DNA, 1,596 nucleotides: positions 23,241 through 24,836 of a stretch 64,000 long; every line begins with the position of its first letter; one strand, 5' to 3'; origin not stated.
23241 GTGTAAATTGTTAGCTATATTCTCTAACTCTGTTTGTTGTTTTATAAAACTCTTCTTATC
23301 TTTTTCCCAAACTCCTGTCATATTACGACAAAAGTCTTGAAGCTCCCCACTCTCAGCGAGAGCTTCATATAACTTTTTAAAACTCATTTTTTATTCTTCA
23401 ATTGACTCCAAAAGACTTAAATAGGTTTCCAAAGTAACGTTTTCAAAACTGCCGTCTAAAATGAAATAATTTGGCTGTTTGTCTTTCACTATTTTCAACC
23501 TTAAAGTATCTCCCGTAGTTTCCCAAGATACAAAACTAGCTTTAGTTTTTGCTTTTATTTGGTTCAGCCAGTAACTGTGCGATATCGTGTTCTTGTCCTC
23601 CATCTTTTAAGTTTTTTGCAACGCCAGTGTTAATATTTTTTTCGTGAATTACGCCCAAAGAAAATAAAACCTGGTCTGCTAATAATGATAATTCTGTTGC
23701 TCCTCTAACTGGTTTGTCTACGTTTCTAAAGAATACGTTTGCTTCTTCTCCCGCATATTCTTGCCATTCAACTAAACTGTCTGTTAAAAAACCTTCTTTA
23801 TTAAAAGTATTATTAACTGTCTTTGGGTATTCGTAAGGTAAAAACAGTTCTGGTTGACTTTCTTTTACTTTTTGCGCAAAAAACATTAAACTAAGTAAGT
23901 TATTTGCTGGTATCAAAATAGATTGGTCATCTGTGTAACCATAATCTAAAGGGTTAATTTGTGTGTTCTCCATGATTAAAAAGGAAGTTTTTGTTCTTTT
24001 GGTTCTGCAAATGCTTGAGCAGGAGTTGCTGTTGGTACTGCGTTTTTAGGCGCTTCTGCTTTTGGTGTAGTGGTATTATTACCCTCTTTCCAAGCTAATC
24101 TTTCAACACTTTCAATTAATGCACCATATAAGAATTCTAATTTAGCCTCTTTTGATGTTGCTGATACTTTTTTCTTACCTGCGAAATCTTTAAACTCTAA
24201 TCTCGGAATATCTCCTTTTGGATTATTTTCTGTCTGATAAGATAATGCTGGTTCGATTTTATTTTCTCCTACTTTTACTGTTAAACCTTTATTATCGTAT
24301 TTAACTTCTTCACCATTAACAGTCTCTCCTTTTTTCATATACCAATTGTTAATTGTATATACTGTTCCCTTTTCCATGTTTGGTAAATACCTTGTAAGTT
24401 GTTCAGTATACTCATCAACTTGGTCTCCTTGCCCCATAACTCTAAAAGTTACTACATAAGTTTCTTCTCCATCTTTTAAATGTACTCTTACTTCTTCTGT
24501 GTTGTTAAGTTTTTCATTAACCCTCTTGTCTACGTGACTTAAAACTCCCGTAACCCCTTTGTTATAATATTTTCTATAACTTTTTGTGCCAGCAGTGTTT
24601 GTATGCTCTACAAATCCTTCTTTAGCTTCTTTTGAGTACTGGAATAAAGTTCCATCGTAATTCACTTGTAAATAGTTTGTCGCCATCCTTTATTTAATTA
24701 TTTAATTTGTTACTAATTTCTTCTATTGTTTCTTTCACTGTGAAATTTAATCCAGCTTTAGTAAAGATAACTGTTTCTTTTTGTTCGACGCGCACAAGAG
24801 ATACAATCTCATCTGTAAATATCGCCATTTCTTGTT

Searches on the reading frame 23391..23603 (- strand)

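Call 77: search_protein_families(library=phrogs, proteins=[window:23391-23603:-], max_evalue=1)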
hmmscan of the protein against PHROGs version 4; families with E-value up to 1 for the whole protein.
window:23391-23603:- (70 aa): 2 families
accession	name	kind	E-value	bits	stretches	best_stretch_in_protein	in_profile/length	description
phrog_28064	-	unknown function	0.011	16.8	1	16-68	57-111/118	-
phrog_5068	-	unknown function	0.13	13.3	1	1-25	1-25/84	-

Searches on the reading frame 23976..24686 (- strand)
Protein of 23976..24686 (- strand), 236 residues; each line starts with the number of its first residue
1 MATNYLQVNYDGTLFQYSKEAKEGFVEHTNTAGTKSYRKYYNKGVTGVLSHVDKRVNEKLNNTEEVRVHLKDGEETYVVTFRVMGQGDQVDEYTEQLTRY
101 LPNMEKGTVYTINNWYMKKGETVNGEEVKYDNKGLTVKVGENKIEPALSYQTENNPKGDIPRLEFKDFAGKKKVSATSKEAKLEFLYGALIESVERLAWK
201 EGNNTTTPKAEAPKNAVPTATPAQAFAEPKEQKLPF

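Call 3: search_protein_families(library=pfam, proteins=[window:23976-24686:-], max_evalue=0.01)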
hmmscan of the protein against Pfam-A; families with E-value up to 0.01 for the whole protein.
window:23976-24686:- (236 aa): 0 families

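Call 4: search_protein_families(library=phrogs, proteins=[window:23976-24686:-], max_evalue=0.01)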
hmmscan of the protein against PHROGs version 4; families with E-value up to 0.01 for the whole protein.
window:23976-24686:- (236 aa): 0 families

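Call 77: search_protein_families(library=phrogs, proteins=[window:23976-24686:-], max_evalue=1)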
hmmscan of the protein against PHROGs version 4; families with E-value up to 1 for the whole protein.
window:23976-24686:- (236 aa): 2 families
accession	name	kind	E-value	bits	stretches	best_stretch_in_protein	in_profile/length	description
phrog_30193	-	unknown function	0.13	12.2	1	23-125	178-281/360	-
phrog_22674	-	unknown function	0.17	13.1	1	34-57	12-35/75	-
